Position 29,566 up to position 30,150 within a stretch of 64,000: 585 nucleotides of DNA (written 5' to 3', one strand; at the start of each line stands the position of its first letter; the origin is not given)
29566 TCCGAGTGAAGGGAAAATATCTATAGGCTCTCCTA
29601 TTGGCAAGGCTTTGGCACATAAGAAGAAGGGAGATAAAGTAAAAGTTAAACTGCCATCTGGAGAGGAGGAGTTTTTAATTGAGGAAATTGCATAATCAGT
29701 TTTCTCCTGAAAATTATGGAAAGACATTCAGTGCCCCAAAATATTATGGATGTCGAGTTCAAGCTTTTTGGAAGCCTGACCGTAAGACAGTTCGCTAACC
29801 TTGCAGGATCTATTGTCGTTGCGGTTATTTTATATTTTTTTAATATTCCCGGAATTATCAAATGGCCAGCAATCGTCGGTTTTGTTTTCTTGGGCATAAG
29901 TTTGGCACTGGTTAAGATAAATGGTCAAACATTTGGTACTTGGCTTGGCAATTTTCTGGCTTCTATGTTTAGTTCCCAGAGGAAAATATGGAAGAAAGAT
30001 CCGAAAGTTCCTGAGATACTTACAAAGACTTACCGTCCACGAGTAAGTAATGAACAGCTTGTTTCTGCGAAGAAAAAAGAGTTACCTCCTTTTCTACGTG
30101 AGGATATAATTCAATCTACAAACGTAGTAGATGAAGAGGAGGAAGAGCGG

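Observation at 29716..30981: PrgI/VirB3-like two-TM protein extended by a ~300-aa coiled-coil stalk and a CarboxypepD_reg-like beta-sandwich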

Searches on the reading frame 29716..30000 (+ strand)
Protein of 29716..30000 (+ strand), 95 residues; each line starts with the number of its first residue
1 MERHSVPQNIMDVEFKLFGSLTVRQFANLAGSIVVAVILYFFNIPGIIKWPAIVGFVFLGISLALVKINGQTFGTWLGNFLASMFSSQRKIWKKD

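Call 46: search_protein_representatives(protein=window:29716-30000:+)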
Query: 95 residues. Proteins with E-value up to 0.001 (for the whole library): 1596; up to 1e-10: 761; up to 1e-30: 3. The best 150 are listed.
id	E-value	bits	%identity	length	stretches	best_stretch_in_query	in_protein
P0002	3.5e-45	168.3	85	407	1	1-94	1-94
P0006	4.9e-36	139.0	69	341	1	1-94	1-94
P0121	5.9e-31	122.7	59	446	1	1-94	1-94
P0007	1.8e-29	118.0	61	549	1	1-94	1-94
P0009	1.9e-29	117.9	59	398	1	1-94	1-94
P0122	8.0e-29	115.9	55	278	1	1-94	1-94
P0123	9.9e-29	115.6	60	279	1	1-94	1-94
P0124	2.4e-28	114.4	56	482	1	1-94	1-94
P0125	4.0e-28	113.7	53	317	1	1-94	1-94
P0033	5.5e-28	113.2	55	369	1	1-94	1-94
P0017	1.0e-27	112.4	54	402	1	1-94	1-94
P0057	1.7e-26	108.4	57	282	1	1-94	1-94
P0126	3.1e-26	107.6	55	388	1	1-94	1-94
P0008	5.6e-26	106.8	56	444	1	1-94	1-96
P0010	6.2e-26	106.7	55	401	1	1-94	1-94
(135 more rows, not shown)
